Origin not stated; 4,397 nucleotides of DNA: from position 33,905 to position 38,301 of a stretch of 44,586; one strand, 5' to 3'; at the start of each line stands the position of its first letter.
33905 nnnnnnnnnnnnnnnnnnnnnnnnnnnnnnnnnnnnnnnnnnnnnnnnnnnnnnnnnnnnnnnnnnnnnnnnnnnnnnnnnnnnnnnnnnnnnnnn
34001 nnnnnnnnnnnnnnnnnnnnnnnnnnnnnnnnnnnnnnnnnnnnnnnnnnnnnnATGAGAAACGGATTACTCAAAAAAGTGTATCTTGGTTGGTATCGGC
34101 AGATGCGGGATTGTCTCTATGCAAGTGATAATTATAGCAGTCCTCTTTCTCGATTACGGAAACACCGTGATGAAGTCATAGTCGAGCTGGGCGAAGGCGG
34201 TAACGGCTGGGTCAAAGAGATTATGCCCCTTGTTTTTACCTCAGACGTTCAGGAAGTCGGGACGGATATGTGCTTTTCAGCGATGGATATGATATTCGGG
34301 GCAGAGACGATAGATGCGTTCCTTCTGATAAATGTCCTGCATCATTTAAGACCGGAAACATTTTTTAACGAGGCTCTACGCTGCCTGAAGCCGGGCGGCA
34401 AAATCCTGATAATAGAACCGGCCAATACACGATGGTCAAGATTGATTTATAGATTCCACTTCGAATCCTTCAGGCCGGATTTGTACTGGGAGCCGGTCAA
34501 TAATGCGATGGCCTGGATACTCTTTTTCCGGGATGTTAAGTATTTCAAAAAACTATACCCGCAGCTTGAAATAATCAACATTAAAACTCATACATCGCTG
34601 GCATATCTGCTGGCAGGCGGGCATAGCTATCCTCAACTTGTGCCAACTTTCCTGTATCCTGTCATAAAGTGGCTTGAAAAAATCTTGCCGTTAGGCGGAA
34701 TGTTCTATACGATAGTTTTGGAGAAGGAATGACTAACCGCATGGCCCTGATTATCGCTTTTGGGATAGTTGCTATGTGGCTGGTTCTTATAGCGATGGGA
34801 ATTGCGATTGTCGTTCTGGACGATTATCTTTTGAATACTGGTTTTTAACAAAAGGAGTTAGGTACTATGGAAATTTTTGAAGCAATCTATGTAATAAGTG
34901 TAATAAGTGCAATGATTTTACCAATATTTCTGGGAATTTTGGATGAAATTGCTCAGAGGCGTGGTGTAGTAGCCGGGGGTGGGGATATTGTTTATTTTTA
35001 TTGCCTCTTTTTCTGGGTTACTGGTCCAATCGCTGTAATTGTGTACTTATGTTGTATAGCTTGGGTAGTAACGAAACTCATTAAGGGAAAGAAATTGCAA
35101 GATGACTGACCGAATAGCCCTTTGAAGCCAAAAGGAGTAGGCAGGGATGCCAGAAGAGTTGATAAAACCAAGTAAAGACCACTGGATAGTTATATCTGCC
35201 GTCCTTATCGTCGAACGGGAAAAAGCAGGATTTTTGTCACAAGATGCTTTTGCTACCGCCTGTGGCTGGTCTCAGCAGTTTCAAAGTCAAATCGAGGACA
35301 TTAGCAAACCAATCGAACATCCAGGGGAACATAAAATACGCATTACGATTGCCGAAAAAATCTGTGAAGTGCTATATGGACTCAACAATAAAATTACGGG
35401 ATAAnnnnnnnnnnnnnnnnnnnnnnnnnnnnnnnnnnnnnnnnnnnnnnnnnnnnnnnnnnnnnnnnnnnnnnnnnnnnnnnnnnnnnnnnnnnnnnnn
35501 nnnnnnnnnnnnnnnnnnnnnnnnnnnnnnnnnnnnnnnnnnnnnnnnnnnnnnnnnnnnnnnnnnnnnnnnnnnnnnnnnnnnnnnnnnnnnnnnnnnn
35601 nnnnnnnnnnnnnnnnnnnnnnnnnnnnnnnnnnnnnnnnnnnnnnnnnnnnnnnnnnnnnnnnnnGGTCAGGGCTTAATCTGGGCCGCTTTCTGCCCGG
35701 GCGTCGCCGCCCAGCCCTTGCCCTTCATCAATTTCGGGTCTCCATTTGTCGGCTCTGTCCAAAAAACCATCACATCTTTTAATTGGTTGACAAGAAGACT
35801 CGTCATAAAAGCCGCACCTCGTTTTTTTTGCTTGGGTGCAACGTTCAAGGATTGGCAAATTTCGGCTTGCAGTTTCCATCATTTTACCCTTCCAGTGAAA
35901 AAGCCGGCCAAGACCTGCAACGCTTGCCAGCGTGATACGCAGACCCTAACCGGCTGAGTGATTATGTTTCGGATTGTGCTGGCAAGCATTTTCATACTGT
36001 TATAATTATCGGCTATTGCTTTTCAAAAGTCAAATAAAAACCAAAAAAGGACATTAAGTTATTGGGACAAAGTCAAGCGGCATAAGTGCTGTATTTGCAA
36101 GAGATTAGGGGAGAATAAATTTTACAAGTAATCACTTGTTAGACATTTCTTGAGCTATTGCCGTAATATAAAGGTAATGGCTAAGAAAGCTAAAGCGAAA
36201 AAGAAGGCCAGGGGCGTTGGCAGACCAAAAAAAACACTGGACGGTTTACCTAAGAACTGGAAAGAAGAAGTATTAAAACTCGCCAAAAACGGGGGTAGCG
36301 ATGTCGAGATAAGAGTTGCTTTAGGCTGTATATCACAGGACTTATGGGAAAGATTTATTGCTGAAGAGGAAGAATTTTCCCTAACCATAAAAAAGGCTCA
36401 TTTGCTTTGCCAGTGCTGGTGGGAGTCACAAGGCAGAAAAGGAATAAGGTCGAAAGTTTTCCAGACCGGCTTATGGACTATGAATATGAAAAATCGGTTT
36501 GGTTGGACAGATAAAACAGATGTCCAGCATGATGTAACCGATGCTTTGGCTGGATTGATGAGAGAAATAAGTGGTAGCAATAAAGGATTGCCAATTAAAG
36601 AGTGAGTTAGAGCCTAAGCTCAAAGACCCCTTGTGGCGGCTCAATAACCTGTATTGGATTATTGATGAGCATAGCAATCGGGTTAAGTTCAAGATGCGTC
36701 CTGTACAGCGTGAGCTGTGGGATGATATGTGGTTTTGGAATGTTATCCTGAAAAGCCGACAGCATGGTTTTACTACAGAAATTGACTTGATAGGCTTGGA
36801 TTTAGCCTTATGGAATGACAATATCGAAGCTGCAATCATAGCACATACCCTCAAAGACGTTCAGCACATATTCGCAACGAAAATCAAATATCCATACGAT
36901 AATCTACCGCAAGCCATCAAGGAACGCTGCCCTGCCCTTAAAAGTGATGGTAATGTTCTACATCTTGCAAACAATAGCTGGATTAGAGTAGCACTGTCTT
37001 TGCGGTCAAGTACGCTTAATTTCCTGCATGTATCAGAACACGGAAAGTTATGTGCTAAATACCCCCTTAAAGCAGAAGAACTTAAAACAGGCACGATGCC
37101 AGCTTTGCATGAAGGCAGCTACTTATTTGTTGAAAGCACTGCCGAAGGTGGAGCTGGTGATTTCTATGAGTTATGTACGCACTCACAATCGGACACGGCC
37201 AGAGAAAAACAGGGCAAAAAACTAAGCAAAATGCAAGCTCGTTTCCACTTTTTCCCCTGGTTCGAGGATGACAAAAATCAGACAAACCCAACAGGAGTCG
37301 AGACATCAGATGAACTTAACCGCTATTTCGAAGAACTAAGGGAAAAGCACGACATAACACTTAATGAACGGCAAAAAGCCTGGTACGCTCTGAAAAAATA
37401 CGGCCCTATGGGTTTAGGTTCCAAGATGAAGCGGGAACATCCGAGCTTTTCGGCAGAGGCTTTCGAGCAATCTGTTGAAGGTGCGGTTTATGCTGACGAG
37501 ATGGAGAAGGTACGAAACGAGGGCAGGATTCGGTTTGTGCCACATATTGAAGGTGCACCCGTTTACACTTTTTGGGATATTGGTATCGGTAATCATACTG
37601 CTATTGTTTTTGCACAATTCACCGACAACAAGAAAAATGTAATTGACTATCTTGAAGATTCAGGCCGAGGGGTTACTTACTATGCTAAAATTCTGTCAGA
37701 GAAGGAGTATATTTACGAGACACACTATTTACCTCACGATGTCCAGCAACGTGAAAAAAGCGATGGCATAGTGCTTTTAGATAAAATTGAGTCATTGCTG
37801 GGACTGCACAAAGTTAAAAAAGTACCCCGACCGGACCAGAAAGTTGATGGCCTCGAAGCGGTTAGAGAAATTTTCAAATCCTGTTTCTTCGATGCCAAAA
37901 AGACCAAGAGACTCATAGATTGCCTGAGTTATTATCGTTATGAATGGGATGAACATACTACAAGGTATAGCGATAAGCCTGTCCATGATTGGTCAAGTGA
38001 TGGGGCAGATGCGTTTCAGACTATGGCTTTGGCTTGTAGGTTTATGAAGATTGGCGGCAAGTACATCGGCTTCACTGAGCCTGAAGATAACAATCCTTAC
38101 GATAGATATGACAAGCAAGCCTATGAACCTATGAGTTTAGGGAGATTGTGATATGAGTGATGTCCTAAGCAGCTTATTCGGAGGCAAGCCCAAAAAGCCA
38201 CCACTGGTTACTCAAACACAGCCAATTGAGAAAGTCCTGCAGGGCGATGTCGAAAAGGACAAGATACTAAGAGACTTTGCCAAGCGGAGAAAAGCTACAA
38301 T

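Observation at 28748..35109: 6.4-kb envelope-directed island: YfhO-type GT-C, LAB_N protein, two methyltransferases and a string of membrane/lipoproteins, in a phage with no visible integrase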

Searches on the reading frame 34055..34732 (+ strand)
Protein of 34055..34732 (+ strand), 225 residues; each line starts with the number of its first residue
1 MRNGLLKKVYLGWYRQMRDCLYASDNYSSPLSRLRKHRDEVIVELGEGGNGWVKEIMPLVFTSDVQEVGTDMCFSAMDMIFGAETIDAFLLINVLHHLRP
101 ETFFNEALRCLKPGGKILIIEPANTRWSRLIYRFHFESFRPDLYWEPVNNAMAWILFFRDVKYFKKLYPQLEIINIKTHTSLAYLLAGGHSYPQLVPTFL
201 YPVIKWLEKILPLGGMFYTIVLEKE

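Call 4: search_protein_families(library=pfam, proteins=[window:34055-34732:+], max_evalue=0.1)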
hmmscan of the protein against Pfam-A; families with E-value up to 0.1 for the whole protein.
window:34055-34732:+ (225 aa): 6 families
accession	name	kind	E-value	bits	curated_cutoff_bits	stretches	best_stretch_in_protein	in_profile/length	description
PF08241.18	Methyltransf_11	-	2.5e-08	34.9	21.2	1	72-119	47-95/95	Methyltransferase domain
PF13489.12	Methyltransf_23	-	0.00025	21.3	27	1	33-140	15-138/164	Methyltransferase domain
PF13649.12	Methyltransf_25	-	0.00087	20.4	27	1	75-115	54-97/97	Methyltransferase domain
PF08242.18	Methyltransf_12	-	0.0023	19.1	30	1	82-117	61-98/98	Methyltransferase domain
PF20922.3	Anamorsin_N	-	0.074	13.2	27.1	0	101-125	69-93/163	Anamorsin, N-terminal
PF01209.24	Ubie_methyltran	-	0.094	12.5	20.1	0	101-129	133-161/233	ubiE/COQ5 methyltransferase family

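Call 5: search_protein_families(library=phrogs, proteins=[window:34055-34732:+], max_evalue=0.01)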
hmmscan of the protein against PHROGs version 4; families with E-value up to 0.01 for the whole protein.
window:34055-34732:+ (225 aa): 1 family
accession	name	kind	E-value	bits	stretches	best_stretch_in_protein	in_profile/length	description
phrog_5399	-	other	0.0063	17.4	0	84-176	41-128/149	SAM-dependent methyltransferase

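Call 7: search_protein_families(library=ncbifam, proteins=[window:34055-34732:+], max_evalue=0.01)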
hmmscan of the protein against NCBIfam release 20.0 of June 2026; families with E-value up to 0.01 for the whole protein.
window:34055-34732:+ (225 aa): 0 families

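Call 91: search_solved_structures(query=window:34055-34732:+, max_evalue=0.01)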
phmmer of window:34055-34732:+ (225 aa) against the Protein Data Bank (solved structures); distinct sequences matched with E-value up to 0.01: 0.

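Call 97: search_protein_families(library=padloc, proteins=[window:34055-34732:+], max_evalue=0.01)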
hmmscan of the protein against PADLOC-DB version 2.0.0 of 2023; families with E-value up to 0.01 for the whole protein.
window:34055-34732:+ (225 aa): 1 family
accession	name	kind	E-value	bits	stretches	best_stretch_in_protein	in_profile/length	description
PDLC04134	mad2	-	0.00053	16.9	1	78-127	350-406/492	mads_2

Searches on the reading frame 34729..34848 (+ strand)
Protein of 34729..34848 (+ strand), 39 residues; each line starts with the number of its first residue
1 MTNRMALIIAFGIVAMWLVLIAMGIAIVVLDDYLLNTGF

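Call 9: search_protein_families(library=pfam, proteins=[window:34729-34848:+], max_evalue=0.01)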
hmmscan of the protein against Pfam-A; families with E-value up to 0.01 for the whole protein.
window:34729-34848:+ (39 aa): 0 families

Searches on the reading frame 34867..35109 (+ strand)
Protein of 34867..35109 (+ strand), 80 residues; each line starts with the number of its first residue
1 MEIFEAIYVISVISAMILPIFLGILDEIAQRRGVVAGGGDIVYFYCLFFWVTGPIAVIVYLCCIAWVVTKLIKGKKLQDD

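Call 9: search_protein_families(library=pfam, proteins=[window:34867-35109:+], max_evalue=0.01)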
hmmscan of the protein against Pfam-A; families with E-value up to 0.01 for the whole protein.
window:34867-35109:+ (80 aa): 0 families

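Call 86: search_protein_families(library=phrogs, proteins=[window:34867-35109:+], max_evalue=0.01)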
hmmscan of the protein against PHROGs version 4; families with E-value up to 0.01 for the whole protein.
window:34867-35109:+ (80 aa): 0 families

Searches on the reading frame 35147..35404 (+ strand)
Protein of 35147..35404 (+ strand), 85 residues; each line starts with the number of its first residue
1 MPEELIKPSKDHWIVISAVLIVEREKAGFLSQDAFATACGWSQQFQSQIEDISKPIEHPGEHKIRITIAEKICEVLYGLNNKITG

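Call 9: search_protein_families(library=pfam, proteins=[window:35147-35404:+], max_evalue=0.01)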
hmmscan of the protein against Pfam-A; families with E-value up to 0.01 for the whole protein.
window:35147-35404:+ (85 aa): 1 family
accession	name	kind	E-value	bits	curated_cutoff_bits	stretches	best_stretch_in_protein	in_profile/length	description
PF13560.12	HTH_31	-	0.0064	17.2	27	1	24-75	10-53/64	Helix-turn-helix domain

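Call 86: search_protein_families(library=phrogs, proteins=[window:35147-35404:+], max_evalue=0.01)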
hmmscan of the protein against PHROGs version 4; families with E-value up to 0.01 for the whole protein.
window:35147-35404:+ (85 aa): 2 families
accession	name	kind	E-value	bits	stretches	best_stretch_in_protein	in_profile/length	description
phrog_8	-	transcription regulation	0.0028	18.2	1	7-76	115-208/346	transcriptional regulator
phrog_1373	-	transcription regulation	0.006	17.6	1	22-76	70-115/166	transcriptional regulator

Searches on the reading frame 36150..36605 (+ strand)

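Call 8: search_protein_families(library=phrogs, proteins=[window:36150-36605:+], max_evalue=0.001)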
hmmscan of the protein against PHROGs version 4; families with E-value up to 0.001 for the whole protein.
window:36150-36605:+ (151 aa): 1 family
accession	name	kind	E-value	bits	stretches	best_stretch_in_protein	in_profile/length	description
phrog_309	-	head and packaging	2.5e-09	38.6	1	8-134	117-265/319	terminase small subunit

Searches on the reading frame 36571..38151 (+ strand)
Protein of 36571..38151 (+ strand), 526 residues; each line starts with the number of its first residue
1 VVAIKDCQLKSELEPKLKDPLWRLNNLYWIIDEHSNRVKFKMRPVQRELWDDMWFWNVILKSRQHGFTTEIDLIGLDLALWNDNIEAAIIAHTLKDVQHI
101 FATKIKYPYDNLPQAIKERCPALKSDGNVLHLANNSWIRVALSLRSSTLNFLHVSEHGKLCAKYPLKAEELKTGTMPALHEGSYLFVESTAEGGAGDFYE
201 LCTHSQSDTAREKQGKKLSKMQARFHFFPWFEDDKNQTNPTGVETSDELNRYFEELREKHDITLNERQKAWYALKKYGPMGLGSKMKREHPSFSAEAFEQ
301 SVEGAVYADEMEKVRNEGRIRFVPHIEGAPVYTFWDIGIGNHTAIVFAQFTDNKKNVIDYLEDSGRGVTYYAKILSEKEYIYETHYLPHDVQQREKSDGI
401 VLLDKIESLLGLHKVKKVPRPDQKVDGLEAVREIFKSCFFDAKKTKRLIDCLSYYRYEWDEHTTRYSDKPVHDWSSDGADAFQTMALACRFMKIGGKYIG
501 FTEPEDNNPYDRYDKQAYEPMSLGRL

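Call 8: search_protein_families(library=phrogs, proteins=[window:36571-38151:+], max_evalue=0.001)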
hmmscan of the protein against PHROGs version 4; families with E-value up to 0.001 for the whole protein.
window:36571-38151:+ (526 aa): 4 families
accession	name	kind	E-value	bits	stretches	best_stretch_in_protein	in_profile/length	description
phrog_26724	-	unknown function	2.5e-61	207.6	1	10-198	3-190/192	-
phrog_2472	-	unknown function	7.5e-61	207.3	1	190-488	10-307/324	-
phrog_2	-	head and packaging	5.6e-23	82.6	1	19-494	253-596/807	terminase large subunit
phrog_38407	-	unknown function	1.2e-13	51.8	1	185-303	3-117/370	-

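Call 101: search_dna_similar(query=window:36571-38151:+, collection=phages, mode=protein, max_evalue=0.00001, max_rows=12)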
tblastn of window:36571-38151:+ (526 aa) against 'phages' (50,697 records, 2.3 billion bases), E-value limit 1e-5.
Records with a match: 659; places in all: 666; records where one place covers at least 80% of the query: 154.
Best place of each record, by identity: <60% 659.
By first word of the organism name: Vibrio 225; Stx2a-converting 83; Escherichia 75; Pseudomonas 46; Ralstonia 31; Pelagibacter 22; Caudoviricetes 15; Microbacterium 13; Stx2-converting 12; Klebsiella 11; and 44 more.
By host as written in the record: - 300; Pseudomonas aeruginosa 20; Candidatus Pelagibacter ubique HTCC1062 14; Vibrio crassostreae 13; Vibrio cholerae 2095 9; Vibrio cyclitrophicus 8; Escherichia coli K514 (EHEC) 7; Vibrio cholerae 7; and 172 more.
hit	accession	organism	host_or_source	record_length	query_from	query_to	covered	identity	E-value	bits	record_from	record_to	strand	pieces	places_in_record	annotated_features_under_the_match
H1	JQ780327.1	Cronobacter phage phiES15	UV-induced Cronobacter sakazakii ES15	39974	3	500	95%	41.6%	3e-109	363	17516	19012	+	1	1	terminase large subunit | terminase small subunit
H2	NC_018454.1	Cronobacter phage phiES15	UV-induced Cronobacter sakazakii ES15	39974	3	500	95%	41.6%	3e-109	363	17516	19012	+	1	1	terminase large subunit | terminase small subunit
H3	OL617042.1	Flyfo siphovirus Tbat2_3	Pteropus tonganus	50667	11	488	91%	43.1%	5e-110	365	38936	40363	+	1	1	hypothetical protein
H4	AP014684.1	Pseudomonas phage PS-1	Pseudomonas sp. 1-1-1b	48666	8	488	91%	42.7%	3e-113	375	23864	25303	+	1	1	terminase large subunit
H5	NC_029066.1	Pseudomonas phage PS-1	Pseudomonas sp. 1-1-1b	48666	8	488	91%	42.7%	3e-113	375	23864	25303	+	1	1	terminase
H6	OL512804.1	Hafnia phage Pocitis76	Hafnia sp.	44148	1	488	93%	42.0%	6e-108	359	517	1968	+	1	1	terminase large subunit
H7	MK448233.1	Klebsiella phage ST11-VIM1phi8.1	Klebsiella pneumoniae ST11-VIM1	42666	9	488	91%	42.4%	8e-110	365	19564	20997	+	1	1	terminase | hypothetical protein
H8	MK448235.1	Klebsiella phage ST512-KPC3phi13.1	Klebsiella pneumoniae ST512-KPC3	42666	9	488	91%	42.4%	8e-110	365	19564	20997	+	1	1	terminase | hypothetical protein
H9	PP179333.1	Pseudomonas phage Cruim01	Pseudomonas syringae CC1557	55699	9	496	93%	41.5%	3e-108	360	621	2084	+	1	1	terminase large subunit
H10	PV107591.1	Acinetobacter phage vB_AbaS_qsb1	Acinetobacter baumannii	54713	9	488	91%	42.2%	5e-98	331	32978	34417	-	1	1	terminase large subunit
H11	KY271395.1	Klebsiella phage 2b LV-2017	Klebsiella pneumoniae KH43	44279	9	488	91%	42.2%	5e-110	365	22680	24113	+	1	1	terminase large subunit | terminase small subunit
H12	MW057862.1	Providencia phage PSTCR7lys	Providencia stuartii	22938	9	493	92%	41.5%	9e-107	356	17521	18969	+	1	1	terminase large subunit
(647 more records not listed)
